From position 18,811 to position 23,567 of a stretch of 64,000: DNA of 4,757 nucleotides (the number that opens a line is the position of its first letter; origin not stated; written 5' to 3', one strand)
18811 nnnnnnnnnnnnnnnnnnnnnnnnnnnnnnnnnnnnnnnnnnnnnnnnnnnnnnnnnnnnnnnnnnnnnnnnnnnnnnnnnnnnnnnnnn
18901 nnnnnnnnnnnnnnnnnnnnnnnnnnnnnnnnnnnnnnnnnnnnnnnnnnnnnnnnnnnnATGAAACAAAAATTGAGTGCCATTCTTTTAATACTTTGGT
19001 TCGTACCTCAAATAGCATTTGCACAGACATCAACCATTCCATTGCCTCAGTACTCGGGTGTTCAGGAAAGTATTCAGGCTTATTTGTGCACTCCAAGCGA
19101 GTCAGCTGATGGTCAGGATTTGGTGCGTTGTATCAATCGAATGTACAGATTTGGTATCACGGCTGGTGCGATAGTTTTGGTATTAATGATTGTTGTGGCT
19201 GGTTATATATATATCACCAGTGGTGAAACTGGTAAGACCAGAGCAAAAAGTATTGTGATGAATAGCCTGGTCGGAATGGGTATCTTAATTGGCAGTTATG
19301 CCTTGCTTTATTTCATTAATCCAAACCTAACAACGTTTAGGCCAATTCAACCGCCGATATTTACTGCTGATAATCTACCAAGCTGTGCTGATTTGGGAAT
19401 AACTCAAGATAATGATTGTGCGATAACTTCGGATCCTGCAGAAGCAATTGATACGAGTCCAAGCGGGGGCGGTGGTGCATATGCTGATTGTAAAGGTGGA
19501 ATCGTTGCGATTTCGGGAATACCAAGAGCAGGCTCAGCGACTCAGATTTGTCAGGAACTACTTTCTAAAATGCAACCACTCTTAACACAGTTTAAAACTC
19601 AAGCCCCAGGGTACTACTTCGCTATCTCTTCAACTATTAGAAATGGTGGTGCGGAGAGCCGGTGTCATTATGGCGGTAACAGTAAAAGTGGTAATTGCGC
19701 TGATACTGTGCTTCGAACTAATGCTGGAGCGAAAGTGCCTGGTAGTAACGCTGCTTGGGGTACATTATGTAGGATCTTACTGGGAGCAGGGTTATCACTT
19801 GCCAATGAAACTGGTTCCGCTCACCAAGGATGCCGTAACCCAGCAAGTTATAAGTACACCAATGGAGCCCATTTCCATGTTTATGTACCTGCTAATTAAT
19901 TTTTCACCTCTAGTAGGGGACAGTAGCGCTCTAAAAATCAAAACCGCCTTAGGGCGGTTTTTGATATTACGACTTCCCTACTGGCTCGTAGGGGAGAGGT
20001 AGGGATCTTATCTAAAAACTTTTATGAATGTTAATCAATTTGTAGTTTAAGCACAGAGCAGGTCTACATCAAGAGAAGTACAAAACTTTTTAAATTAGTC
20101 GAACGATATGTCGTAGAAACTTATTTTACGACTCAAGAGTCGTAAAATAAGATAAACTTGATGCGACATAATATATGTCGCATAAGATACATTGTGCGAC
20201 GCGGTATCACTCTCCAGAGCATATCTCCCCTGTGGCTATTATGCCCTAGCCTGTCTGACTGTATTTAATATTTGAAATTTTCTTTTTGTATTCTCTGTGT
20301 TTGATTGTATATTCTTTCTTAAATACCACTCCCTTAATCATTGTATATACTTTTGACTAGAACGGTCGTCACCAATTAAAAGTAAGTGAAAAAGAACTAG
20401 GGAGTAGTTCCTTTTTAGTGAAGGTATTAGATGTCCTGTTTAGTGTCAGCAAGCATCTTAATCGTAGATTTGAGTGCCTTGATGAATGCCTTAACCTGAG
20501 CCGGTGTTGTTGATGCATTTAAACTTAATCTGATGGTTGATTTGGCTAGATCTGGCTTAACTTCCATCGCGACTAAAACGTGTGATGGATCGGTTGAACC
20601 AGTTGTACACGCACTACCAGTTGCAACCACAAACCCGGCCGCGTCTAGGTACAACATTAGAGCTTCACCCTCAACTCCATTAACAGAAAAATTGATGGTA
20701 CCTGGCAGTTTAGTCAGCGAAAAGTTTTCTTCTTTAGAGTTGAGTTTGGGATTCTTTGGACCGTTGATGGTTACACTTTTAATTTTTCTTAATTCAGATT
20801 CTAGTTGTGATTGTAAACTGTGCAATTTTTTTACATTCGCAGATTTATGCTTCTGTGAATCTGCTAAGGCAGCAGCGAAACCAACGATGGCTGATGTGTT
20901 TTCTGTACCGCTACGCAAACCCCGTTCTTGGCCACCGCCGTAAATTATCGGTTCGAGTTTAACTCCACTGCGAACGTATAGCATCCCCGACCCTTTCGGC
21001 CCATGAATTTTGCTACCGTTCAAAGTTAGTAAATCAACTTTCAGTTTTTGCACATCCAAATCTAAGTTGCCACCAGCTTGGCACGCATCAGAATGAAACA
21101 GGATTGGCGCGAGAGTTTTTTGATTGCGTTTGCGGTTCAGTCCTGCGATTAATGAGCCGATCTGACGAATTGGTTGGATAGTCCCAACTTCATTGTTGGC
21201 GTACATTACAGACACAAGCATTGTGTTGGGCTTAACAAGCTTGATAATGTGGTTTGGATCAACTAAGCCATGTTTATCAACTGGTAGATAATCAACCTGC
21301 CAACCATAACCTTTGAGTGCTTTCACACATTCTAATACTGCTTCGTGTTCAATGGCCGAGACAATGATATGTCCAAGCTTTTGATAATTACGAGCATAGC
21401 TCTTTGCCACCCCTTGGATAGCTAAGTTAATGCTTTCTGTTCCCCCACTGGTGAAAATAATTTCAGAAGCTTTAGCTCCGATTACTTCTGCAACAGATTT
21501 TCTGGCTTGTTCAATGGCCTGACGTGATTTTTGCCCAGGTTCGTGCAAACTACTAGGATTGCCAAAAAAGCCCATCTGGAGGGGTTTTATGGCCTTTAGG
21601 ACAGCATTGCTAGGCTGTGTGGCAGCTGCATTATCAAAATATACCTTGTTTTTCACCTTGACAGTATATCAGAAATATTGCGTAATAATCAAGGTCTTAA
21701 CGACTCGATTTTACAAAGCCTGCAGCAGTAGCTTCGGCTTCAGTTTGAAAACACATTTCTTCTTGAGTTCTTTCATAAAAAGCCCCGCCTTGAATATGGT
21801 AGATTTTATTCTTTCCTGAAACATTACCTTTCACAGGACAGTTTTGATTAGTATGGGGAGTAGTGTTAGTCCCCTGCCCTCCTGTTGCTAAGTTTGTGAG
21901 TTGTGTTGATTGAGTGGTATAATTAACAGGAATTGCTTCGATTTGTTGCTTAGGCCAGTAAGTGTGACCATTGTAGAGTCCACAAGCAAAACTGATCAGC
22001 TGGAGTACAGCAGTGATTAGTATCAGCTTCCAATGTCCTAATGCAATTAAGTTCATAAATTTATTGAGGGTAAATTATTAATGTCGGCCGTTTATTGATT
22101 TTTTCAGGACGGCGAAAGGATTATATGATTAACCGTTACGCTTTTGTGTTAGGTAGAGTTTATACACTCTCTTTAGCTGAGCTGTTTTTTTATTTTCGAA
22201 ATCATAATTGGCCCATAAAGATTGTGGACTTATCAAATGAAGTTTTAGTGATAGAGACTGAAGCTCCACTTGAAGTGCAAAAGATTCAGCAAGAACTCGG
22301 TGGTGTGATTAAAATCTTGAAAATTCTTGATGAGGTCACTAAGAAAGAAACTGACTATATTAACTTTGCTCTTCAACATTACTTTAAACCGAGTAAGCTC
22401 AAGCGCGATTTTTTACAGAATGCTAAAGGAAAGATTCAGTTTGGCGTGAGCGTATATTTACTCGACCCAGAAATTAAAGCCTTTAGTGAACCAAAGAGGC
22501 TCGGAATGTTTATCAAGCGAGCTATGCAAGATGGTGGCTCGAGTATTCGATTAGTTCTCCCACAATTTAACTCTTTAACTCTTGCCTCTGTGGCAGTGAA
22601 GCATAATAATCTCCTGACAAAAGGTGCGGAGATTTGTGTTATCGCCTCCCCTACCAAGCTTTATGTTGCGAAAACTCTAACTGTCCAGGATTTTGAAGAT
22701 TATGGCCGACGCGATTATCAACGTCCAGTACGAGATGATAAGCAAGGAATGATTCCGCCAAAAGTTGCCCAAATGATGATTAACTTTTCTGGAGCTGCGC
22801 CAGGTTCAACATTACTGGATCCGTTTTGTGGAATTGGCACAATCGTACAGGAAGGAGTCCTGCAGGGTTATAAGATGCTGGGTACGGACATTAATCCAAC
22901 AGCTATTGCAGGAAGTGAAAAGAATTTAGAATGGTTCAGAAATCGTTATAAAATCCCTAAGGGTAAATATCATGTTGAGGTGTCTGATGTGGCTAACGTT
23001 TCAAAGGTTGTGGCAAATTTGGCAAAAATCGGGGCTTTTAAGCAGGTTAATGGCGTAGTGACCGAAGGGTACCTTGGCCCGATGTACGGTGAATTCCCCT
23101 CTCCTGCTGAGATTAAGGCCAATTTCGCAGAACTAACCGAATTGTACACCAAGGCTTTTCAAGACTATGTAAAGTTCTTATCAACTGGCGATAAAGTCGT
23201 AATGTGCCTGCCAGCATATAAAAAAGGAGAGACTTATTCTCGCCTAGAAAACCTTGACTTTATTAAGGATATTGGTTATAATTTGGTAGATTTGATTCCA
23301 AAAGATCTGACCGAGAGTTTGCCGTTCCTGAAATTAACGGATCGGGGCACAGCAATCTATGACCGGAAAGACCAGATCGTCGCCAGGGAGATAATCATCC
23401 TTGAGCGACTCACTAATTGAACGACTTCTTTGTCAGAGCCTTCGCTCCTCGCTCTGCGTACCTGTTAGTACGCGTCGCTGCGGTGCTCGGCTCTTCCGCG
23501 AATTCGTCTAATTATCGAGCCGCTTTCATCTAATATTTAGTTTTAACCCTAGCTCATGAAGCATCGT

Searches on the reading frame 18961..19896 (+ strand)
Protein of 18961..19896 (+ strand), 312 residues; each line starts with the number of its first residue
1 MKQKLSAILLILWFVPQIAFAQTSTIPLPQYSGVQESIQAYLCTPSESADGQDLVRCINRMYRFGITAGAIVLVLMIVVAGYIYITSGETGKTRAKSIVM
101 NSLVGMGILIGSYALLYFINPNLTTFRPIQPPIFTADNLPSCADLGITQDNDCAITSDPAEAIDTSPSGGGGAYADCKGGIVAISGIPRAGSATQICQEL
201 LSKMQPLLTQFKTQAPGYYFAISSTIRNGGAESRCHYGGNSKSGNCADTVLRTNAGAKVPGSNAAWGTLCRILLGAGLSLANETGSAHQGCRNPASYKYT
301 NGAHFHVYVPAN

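Call 97: search_protein_families(library=pfam, proteins=[window:18961-19896:+], max_evalue=0.001)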
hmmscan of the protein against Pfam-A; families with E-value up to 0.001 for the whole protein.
window:18961-19896:+ (312 aa): 1 family
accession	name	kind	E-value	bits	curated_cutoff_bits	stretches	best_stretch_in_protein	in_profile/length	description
PF18895.5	T4SS_pilin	-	0.00044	20.7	26.6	1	66-110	19-62/71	Type IV secretion system pilin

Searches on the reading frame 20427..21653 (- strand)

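Call 98: search_protein_families(library=pfam, proteins=[window:20427-21653:-], max_evalue=0.001)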
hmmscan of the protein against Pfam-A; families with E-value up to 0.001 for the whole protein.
window:20427-21653:- (408 aa): 1 family
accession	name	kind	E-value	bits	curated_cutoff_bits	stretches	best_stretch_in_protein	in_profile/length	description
PF00266.25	Aminotran_5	-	2.3e-74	251.1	21.5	1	4-390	1-371/371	Aminotransferase class-V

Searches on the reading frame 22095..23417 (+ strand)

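Call 98: search_protein_families(library=pfam, proteins=[window:22095-23417:+], max_evalue=0.001)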
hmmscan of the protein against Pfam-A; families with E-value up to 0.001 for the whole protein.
window:22095-23417:+ (441 aa): 2 families
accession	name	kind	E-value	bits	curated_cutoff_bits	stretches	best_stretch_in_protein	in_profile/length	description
PF01170.24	UPF0020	-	6.5e-09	36.2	22.3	1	214-262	5-54/197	RMKL-like, methyltransferase domain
PF01555.25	N6_N4_Mtase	-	1.3e-05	25.7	26.7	1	218-272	164-217/221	DNA methylase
